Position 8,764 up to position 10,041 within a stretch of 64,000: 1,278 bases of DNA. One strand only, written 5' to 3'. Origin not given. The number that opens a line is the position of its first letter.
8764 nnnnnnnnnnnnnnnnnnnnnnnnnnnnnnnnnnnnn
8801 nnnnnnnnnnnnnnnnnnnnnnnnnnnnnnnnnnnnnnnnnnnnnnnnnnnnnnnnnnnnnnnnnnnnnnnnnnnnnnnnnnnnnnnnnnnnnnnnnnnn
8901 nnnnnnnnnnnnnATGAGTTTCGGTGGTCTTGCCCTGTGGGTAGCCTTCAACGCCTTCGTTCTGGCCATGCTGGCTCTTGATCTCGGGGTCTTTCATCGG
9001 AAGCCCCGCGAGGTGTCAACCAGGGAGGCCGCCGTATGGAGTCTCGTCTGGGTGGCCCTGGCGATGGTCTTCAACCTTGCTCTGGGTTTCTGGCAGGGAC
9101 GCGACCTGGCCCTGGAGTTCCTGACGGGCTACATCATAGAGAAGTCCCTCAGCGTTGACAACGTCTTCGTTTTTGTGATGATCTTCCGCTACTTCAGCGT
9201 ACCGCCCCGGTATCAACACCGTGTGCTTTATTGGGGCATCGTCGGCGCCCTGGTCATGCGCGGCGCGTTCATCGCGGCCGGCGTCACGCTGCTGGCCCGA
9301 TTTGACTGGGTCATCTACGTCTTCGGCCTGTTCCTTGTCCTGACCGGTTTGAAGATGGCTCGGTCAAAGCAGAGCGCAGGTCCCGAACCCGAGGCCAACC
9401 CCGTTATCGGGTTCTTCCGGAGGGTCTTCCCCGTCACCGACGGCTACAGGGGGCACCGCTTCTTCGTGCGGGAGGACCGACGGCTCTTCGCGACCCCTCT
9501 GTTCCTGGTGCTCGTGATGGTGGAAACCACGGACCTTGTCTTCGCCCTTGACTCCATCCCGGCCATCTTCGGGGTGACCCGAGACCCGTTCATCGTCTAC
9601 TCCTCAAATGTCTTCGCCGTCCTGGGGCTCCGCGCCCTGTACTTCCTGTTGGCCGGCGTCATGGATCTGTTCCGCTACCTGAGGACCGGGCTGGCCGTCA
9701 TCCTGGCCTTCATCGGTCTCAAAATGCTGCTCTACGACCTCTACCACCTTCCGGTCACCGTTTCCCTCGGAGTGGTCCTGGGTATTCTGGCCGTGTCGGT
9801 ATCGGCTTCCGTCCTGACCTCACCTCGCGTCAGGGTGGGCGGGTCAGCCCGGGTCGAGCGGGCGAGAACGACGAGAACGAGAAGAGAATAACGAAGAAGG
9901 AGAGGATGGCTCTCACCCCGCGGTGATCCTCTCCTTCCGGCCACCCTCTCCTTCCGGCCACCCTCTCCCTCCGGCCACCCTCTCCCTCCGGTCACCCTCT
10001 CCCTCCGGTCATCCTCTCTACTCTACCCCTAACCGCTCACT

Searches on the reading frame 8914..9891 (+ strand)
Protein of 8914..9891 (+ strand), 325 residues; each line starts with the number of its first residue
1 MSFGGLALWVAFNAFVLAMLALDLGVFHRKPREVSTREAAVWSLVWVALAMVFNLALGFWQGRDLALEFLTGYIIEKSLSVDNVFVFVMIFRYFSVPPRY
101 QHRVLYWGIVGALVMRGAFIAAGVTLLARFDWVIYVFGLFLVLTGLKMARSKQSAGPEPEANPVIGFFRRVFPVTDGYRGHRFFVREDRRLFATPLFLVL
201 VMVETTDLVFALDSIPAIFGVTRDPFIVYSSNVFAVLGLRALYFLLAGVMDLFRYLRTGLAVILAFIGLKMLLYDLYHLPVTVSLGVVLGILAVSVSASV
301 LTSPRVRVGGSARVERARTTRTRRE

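Call 10: search_protein_families(library=pfam, proteins=[window:8914-9891:+])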
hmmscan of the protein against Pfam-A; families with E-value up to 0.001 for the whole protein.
window:8914-9891:+ (325 aa): 1 family
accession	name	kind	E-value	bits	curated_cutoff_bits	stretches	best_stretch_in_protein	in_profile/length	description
PF03741.22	TerC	-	2.5e-55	187.4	27.8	1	70-273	1-176/178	Integral membrane protein TerC family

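Call 51: search_protein_families(library=ncbifam, proteins=[window:8914-9891:+], max_evalue=0.001)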
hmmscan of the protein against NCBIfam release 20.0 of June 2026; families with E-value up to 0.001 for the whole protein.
window:8914-9891:+ (325 aa): 3 families
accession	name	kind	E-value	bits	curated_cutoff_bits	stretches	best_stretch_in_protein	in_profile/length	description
TIGR03718.1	R_switched_Alx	subfamily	5.5e-130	433.2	246.4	1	7-303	4-301/303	TerC/Alx family metal homeostasis membrane protein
TIGR03716.1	R_switched_YkoY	subfamily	3.1e-19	69.4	138.5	1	74-282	7-186/220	integral membrane protein, YkoY family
TIGR03717.1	R_switched_YjbE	subfamily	5.5e-10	39.3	134.8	1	75-274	8-175/176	YjbE family putative metal transport protein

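Call 66: find_homologous_proteins(query=window:8914-9891:+, max_evalue=1e-20)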
Query window:8914-9891:+ (325 aa): 8000 proteins with E <= 1e-20 among 8000 candidates; the best 120 are listed.
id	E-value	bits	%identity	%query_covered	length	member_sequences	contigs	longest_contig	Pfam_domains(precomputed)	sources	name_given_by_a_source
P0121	6.5e-204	694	100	100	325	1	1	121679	PF03741.23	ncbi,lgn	-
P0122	4.0e-203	692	99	100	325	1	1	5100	PF03741.23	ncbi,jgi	jgi:tellurite resistance protein TerC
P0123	3.3e-202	689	99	100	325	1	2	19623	PF03741.23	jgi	jgi:tellurite resistance protein TerC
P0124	8.5e-202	687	98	100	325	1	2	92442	PF03741.23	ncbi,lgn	ncbi:MAG: TerC family protein [Bacillota bacterium]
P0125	3.3e-130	452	69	96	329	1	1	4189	PF03741.23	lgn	-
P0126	1.6e-129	450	67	98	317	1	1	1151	PF03741.23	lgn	-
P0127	6.5e-129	448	68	98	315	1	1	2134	PF03741.23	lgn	-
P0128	1.8e-127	443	70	86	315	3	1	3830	PF03741.23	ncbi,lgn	-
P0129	4.8e-127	442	65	97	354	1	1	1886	PF03741.23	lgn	-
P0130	2.3e-126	440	62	98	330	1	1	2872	PF03741.23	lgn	-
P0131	2.7e-126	439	66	94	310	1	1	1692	PF03741.23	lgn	-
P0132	5.6e-126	438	67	93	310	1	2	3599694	PF03741.23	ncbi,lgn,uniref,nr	ncbi:TerC family protein [Caldinitratiruptor microaerophilus]|uniref:Membrane protein n=1 Tax=Caldin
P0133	7.4e-126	438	67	92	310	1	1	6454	PF03741.23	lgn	-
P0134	9.1e-124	431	62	97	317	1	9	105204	PF03741.23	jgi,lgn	jgi:tellurite resistance protein TerC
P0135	1.9e-123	430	66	92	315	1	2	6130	PF03741.23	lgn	-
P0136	5.4e-123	429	65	93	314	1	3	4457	PF03741.23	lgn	-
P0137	6.1e-123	428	64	92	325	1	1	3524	PF03741.23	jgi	jgi:tellurite resistance protein TerC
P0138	6.6e-123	428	64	95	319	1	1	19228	PF03741.23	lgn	-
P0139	6.7e-123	428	63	96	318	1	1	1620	PF03741.23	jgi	jgi:tellurite resistance protein TerC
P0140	8.0e-123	428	62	98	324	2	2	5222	PF03741.23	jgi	jgi:tellurite resistance protein TerC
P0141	1.5e-122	427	64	94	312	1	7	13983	PF03741.23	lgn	-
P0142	1.5e-122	427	62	99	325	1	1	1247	PF04332.22,PF03741.23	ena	-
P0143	1.8e-122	427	61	100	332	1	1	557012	PF04332.22,PF03741.23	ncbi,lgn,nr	ncbi:MAG: membrane protein [Herpetosiphonaceae bacterium]|nr:MAG: membrane protein [Herpetosiphonace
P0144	1.9e-122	427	67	86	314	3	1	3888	PF03741.23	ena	-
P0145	2.0e-122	427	64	86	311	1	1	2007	PF03741.23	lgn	-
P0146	5.6e-122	425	64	95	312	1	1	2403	PF03741.23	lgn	-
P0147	6.2e-122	425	65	92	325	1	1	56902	PF03741.23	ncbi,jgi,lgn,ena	-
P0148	1.2e-121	424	65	92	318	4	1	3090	PF03741.23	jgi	jgi:tellurite resistance protein TerC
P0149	1.7e-121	424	66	94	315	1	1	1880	PF03741.23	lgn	-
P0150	1.7e-121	424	66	98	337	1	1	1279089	PF03741.23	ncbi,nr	ncbi:MAG: TerC family protein [Candidatus Binatia bacterium]|nr:TerC family protein [Candidatus Bina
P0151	2.8e-121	423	65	93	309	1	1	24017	PF03741.23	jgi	jgi:tellurite resistance protein TerC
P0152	4.9e-121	422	63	95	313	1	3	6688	PF03741.23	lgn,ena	-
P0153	6.3e-121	422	60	96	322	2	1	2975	PF03741.23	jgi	jgi:tellurite resistance protein TerC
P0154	7.4e-121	422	64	92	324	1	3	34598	PF03741.23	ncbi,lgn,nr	ncbi:MAG: TerC family protein [candidate division KSB1 bacterium]|nr:TerC family protein [candidate 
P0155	9.0e-121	421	62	98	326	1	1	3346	PF03741.23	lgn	-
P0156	1.0e-120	421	66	88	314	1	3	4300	PF03741.23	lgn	-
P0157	1.1e-120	421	67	91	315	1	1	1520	PF03741.23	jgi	jgi:tellurite resistance protein TerC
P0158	1.2e-120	421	61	98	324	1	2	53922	PF03741.23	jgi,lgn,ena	-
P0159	1.4e-120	421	65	98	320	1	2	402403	PF03741.23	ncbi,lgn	-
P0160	1.5e-120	421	65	94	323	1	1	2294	PF03741.23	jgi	-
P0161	1.6e-120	420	62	100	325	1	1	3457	PF03741.23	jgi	-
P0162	1.6e-120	420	64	93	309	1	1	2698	PF03741.23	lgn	-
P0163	1.7e-120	420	66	92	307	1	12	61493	PF03741.23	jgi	jgi:tellurite resistance protein TerC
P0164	2.2e-120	420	65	94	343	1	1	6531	PF03741.23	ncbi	-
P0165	2.5e-120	420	65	97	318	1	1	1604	PF03741.23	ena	-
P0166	2.5e-120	420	64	91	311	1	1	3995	PF03741.23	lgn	-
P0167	2.6e-120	420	66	88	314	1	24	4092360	PF03741.23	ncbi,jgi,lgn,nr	ncbi:MAG: TerC family protein [Thermoanaerobaculia bacterium]|nr:TerC family protein [Thermoanaeroba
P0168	2.6e-120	420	64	92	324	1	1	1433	PF03741.23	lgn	-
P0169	2.7e-120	420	66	88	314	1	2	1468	PF03741.23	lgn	-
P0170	3.0e-120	420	66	90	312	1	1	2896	PF03741.23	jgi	-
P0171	3.0e-120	420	66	92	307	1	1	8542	PF03741.23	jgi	jgi:tellurite resistance protein TerC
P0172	3.4e-120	419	61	99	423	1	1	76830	PF03741.23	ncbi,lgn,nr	ncbi:MAG TPA: TerC family protein [Candidatus Acidoferrales bacterium]|nr:TerC family protein [Candi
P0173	4.4e-120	419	64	92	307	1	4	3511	PF03741.23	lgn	-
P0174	4.9e-120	419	64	92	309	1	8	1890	PF03741.23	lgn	-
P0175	5.5e-120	419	61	98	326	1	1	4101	PF03741.23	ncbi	-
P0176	5.6e-120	419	63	95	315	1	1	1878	PF03741.23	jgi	jgi:tellurite resistance protein TerC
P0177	6.7e-120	418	65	91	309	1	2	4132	PF03741.23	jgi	-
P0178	6.9e-120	418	67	89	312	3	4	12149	PF03741.23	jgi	jgi:tellurite resistance protein TerC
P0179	7.5e-120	418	63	95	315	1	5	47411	PF03741.23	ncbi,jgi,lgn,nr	ncbi:MAG TPA: TerC family protein [Blastocatellia bacterium]|jgi:tellurite resistance protein TerC|n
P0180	7.5e-120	418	62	98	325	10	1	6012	PF03741.23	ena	-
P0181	7.9e-120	418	65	86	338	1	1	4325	PF03741.23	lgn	-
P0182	8.1e-120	418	62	96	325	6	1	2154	PF03741.23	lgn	-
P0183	8.8e-120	418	64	92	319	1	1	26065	PF03741.23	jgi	jgi:tellurite resistance protein TerC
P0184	8.9e-120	418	66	89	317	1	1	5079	PF03741.23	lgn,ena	-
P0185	9.1e-120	418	64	85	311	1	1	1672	PF03741.23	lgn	-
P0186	9.1e-120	418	67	90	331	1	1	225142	PF03741.23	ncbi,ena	-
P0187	9.6e-120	418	60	98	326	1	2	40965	PF03741.23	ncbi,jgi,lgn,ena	-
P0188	9.8e-120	418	65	94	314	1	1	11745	PF04332.22,PF03741.23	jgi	jgi:tellurite resistance protein TerC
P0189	9.9e-120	418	64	92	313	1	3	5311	PF03741.23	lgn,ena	-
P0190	1.0e-119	418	64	96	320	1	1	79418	PF03741.23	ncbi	-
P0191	1.0e-119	418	64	95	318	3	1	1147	PF03741.23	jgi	-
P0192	1.2e-119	418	66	93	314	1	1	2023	PF03741.23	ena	-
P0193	1.3e-119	417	63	94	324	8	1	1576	PF03741.23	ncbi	-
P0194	1.4e-119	417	61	99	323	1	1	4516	PF03741.23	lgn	-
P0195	1.4e-119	417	63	95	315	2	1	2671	PF03741.23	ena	-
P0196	1.4e-119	417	66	88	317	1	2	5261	PF03741.23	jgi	jgi:tellurite resistance protein TerC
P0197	1.5e-119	417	62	96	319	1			PF03741.23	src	-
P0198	1.6e-119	417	66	88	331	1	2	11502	PF03741.23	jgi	jgi:tellurite resistance protein TerC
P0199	1.6e-119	417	64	93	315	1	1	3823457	PF03741.23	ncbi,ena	-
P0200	1.6e-119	417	64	94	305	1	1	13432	PF03741.23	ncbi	-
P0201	1.7e-119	417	63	97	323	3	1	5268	PF03741.23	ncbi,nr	ncbi:MAG TPA: TerC family protein [Thermoanaerobaculia bacterium]|nr:TerC family protein [Thermoanae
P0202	1.7e-119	417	63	94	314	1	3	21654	PF03741.23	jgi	-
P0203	1.8e-119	417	63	95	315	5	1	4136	PF03741.23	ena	-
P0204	2.1e-119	417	64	92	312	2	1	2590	PF03741.23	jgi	jgi:tellurite resistance protein TerC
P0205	2.3e-119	417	65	92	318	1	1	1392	PF03741.23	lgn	-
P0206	2.4e-119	417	66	90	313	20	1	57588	PF03741.23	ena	-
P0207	2.4e-119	417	65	94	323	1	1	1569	PF03741.23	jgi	jgi:tellurite resistance protein TerC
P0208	2.5e-119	417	64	92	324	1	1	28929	PF03741.23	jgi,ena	-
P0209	2.5e-119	417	65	94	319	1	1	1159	PF03741.23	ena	-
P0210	2.7e-119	416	64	91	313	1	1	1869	PF03741.23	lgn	-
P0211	2.9e-119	416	65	91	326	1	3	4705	PF03741.23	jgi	jgi:tellurite resistance protein TerC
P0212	3.0e-119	416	65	94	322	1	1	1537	PF03741.23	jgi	-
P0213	3.2e-119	416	66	86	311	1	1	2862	PF03741.23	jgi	-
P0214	3.7e-119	416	62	98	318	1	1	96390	PF04332.22,PF03741.23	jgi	jgi:tellurite resistance protein TerC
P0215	3.7e-119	416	66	89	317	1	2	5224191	PF03741.23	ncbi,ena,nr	ncbi:MAG: TerC family protein [Holophagales bacterium]|nr:MAG: TerC family protein [Holophagales bac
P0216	3.9e-119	416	63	96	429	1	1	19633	PF03741.23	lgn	-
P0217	4.0e-119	416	61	98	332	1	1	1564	PF03741.23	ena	-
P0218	4.2e-119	416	66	91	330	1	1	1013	PF03741.23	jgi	jgi:tellurite resistance protein TerC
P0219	4.5e-119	416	62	97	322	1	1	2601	PF03741.23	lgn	-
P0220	5.7e-119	415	65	88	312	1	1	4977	PF03741.23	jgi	jgi:tellurite resistance protein TerC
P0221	5.9e-119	415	63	99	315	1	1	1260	PF03741.23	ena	-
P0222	6.0e-119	415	62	94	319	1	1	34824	PF03741.23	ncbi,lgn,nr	ncbi:MAG: TerC family protein [Chloroflexi bacterium]|nr:TerC family protein [Chloroflexota bacteriu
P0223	6.6e-119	415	66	89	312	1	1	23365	PF03741.23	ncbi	ncbi:MAG TPA: TerC family protein [Candidatus Binatia bacterium]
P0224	7.2e-119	415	67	88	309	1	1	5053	PF03741.23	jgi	jgi:tellurite resistance protein TerC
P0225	7.4e-119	415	63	99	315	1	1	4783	PF03741.23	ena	-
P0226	7.5e-119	415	62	92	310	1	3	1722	PF03741.23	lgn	-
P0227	9.3e-119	415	64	89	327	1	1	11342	PF03741.23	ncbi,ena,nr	ncbi:MAG TPA: TerC family protein [Thermoanaerobaculia bacterium]|nr:TerC family protein [Thermoanae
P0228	9.7e-119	415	63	94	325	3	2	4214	PF03741.23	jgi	jgi:tellurite resistance protein TerC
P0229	1.0e-118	415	62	96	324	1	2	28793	PF03741.23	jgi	jgi:tellurite resistance protein TerC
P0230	1.0e-118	415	63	92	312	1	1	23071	PF03741.23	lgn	-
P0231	1.1e-118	414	63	91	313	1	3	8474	PF03741.23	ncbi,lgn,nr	ncbi:TerC family protein [candidate division KSB1 bacterium]|nr:TerC family protein [candidate divis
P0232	1.1e-118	414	66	88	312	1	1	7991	PF03741.23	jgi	jgi:tellurite resistance protein TerC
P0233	1.2e-118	414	66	87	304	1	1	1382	PF03741.23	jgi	jgi:TerC family integral membrane protein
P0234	1.3e-118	414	62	93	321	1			PF03741.23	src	-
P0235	1.3e-118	414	64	94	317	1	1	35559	PF03741.23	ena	-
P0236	1.4e-118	414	62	93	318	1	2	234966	PF03741.23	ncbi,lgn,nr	ncbi:MAG TPA: TerC family protein [Bacteroidota bacterium]|nr:TerC family protein [Bacteroidota bact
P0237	1.5e-118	414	60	94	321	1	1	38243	PF03741.23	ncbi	-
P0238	1.5e-118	414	65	88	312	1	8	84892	PF03741.23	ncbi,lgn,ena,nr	ncbi:MAG: TerC family protein [Thermoanaerobaculia bacterium]|nr:MAG: TerC family protein [Thermoana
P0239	1.5e-118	414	62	98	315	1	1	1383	PF03741.23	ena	-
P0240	1.6e-118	414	64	93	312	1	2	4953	PF03741.23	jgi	jgi:tellurite resistance protein TerC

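Call 67: find_encoding_contigs(protein=P0132, flank=1500, max_places=1)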
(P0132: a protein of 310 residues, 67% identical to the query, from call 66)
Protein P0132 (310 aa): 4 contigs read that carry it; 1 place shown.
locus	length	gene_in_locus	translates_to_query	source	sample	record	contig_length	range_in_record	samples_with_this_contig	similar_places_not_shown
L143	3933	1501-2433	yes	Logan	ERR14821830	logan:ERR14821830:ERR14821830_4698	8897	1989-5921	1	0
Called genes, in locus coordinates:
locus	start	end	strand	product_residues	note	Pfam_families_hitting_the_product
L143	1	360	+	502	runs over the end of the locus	PF00990:GGDEF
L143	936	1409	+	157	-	PF06695:Sm_multidrug_ex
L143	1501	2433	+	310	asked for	PF03741:TerC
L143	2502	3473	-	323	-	PF00532:Peripla_BP_1, PF13407:Peripla_BP_4, PF13377:Peripla_BP_3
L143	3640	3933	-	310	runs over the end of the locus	PF02653:BPD_transp_2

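Call 68: find_encoding_contigs(protein=P0143, flank=1500, max_places=1)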
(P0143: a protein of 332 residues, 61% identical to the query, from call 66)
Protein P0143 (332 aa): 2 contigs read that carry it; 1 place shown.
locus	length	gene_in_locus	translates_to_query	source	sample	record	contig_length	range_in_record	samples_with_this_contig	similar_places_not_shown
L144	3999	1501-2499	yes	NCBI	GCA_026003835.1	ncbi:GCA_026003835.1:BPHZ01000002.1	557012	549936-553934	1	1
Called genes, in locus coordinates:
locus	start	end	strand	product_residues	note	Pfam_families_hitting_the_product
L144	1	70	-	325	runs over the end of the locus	-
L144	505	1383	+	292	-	PF01435:Peptidase_M48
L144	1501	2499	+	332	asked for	PF03741:TerC, PF04332:DUF475 (weak)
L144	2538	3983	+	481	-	PF07730:HisKA_3, PF13581:HATPase_c_2 (faint), PF02518:HATPase_c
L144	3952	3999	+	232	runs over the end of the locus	PF00072:Response_reg, PF00196:GerE, PF08281:Sigma70_r4_2 (weak)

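Call 69: find_encoding_contigs(protein=P0150, flank=1500, max_places=1)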
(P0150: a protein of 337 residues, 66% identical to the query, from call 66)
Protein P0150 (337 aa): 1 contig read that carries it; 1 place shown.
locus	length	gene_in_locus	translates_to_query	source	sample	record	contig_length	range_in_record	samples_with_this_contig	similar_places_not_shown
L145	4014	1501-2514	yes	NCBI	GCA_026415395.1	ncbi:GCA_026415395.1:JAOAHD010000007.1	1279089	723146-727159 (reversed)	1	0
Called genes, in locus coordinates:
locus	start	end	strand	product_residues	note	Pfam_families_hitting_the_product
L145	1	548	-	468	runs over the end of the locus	PF01425:Amidase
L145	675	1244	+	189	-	PF06821:Ser_hydrolase, PF12697:Abhydrolase_6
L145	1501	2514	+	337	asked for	PF03741:TerC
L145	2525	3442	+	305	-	PF00582:Usp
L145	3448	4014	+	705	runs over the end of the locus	-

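Call 70: find_encoding_contigs(protein=P0154, flank=1500, max_places=1)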
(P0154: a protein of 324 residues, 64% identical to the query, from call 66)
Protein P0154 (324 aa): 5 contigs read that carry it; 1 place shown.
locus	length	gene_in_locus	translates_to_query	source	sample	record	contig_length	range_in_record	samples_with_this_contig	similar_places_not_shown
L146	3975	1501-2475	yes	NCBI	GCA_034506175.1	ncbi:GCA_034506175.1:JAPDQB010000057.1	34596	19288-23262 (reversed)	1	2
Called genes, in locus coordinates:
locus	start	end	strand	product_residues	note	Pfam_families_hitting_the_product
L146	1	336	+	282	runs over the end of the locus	PF01435:Peptidase_M48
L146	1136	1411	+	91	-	PF13453:Zn_ribbon_TFIIB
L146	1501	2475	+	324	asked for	PF03741:TerC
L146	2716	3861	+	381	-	PF00383:dCMP_cyt_deam_1, PF14437:MafB19-deam, PF01872:RibD_C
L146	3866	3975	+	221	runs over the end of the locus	PF00677:Lum_binding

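Call 71: find_encoding_contigs(protein=P0167, flank=1500, max_places=1)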
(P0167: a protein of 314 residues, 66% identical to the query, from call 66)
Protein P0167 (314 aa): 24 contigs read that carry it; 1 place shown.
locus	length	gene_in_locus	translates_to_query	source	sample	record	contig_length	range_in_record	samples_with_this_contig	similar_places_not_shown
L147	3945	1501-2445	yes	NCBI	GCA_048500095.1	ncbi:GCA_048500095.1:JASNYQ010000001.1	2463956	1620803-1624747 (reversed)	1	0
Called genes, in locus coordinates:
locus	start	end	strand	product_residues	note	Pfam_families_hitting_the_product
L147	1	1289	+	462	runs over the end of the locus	PF07992:Pyr_redox_2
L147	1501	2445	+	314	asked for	PF03741:TerC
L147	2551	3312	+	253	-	PF00378:ECH_1, PF16113:ECH_2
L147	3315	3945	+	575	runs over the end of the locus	PF01464:SLT, PF01476:LysM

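Call 72: find_encoding_contigs(protein=P0134, flank=1500, max_places=1)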
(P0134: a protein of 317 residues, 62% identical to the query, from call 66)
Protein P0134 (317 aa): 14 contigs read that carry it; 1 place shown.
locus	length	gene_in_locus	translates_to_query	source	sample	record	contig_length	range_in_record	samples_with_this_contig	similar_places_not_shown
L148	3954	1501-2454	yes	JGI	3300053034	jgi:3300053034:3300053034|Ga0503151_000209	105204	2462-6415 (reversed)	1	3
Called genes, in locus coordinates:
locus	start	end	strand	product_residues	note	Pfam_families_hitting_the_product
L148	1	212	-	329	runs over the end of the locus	PF01145:Band_7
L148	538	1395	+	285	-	PF01435:Peptidase_M48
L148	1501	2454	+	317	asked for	PF03741:TerC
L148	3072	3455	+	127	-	PF00903:Glyoxalase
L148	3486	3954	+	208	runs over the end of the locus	PF01327:Pep_deformylase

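Call 94: find_encoding_contigs(protein=P0121, flank=3000, max_places=2)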
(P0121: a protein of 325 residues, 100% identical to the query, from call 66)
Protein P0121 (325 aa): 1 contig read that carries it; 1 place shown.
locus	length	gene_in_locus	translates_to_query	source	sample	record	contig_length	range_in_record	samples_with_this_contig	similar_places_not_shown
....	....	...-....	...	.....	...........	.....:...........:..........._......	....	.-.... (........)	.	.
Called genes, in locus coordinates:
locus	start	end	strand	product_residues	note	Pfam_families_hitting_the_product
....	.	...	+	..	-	?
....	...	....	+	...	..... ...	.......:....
